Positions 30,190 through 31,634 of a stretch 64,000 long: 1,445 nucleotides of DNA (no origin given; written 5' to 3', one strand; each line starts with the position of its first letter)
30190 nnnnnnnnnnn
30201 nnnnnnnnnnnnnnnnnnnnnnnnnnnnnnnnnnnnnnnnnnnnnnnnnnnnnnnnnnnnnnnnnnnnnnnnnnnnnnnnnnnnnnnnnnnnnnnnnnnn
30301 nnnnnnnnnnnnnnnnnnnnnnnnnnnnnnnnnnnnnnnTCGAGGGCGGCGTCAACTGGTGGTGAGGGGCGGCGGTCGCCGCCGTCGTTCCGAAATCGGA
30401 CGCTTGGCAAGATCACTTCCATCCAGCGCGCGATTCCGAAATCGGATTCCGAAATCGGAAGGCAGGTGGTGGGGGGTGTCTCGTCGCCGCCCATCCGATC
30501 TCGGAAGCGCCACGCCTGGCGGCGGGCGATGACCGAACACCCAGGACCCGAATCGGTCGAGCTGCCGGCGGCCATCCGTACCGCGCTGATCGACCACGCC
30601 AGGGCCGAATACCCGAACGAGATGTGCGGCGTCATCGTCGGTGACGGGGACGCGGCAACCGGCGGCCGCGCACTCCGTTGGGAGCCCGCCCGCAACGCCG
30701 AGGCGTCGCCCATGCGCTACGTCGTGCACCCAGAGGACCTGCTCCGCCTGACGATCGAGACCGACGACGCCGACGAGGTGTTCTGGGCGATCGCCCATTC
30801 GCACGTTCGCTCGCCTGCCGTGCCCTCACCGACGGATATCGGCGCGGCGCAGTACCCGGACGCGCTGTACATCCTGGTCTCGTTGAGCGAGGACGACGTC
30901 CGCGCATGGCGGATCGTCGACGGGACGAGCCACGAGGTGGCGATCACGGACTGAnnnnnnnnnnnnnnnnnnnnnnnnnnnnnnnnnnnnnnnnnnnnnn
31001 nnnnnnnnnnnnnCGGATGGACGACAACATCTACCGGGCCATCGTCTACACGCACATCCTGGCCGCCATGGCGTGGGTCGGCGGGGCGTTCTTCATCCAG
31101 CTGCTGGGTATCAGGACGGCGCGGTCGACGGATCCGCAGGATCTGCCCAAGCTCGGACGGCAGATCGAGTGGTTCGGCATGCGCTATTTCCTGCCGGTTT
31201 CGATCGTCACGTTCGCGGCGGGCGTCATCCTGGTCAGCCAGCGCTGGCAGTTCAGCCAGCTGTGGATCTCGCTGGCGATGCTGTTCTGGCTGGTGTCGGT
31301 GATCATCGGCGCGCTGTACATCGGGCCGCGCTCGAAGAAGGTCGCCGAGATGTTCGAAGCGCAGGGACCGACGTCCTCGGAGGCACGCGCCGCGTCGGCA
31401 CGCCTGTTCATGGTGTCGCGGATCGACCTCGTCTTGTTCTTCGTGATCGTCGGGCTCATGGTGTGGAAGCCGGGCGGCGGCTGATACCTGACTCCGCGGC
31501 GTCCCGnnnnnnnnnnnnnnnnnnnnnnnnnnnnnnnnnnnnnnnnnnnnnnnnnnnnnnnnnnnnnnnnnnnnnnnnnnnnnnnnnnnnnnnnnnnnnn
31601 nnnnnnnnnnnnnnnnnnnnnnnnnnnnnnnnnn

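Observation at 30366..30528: Element copy B exactly fills the gap that separates mec from the translationally coupled E1-cysO-cysM genes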

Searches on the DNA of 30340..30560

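Call 43: search_rna_families(source=window, start=30340, end=30560, threshold=evalue, max_evalue=10)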
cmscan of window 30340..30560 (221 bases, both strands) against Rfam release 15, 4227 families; matches with E-value up to 10: 7.
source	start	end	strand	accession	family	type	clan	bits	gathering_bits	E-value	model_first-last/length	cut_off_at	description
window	30429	30488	+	RF01686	Acido-1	Gene; sRNA;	-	20.5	50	0.053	1-64/64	no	Acido-1 RNA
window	30447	30506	+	RF00891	mir-671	Gene; miRNA;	-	17.6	65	1.4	1-84/84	no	mir-671 microRNA precursor family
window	30449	30505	-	RF03340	mir-6511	Gene; miRNA;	-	17.3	87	1.6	1-67/67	no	mir-6511 microRNA precursor family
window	30450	30503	+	RF03878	mir-B6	Gene; miRNA;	-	16.4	89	9.8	1-83/83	no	mir-B6 microRNA precursor family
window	30418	30522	-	RF04057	MIR1432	Gene; miRNA;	-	14.5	90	5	1-89/89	no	MIR1432 microRNA precursor family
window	30344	30384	+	RF02468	Ms_IGR-4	Gene; sRNA;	-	14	55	7.3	1-38/38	no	Mycobacterium sRNA Ms_IGR-4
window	30366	30501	+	RF02712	EBER2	Gene; sRNA;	-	11.9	200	1.4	1-173/173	no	Epstein-Barr virus EBER2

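Call 46: search_rna_families(source=window, start=30380, end=30515, threshold=evalue, max_evalue=1, show_alignments=1)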
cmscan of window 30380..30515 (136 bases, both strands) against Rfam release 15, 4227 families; matches with E-value up to 1: 2.
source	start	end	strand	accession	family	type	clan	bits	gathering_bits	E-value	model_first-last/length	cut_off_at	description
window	30429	30488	+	RF01686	Acido-1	Gene; sRNA;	-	20.5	50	0.032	1-64/64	no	Acido-1 RNA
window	30449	30505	-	RF03340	mir-6511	Gene; miRNA;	-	17.3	87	0.99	1-67/67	no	mir-6511 microRNA precursor family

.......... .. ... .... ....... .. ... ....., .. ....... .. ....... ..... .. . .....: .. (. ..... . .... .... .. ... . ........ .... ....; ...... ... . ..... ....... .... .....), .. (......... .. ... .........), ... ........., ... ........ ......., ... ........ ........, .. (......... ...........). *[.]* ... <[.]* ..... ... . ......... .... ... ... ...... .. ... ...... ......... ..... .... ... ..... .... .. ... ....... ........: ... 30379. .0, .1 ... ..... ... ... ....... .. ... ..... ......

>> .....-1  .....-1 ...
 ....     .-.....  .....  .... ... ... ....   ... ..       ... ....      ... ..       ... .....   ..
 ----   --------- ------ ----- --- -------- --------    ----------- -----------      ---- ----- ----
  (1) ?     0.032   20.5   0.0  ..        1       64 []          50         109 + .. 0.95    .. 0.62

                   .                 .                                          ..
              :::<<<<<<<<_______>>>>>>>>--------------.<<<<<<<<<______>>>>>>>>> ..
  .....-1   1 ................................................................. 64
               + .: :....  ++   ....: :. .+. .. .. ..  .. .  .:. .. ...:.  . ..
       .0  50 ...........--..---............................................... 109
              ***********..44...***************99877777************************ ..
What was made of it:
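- On Rfam Acido-1 RNA (RF01686) and all other Rfam families: The best sub-threshold hit is Acido-1 at 20.5 bits, against 50 required (calls 43, 46).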

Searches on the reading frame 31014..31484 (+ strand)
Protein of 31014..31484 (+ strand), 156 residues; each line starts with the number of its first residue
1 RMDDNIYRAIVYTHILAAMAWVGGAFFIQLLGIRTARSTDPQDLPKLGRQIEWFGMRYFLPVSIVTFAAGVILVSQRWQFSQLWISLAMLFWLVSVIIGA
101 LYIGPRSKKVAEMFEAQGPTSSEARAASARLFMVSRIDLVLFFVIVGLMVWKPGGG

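Call 76: search_protein_families(library=pfam, proteins=[window:31014-31484:+], max_evalue=0.00001)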
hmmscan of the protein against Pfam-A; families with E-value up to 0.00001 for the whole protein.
window:31014-31484:+ (156 aa): 1 family
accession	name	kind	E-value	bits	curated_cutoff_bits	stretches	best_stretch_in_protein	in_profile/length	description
PF10027.14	DUF2269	-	7.5e-11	42.8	28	1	10-153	3-150/150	Predicted integral membrane protein (DUF2269)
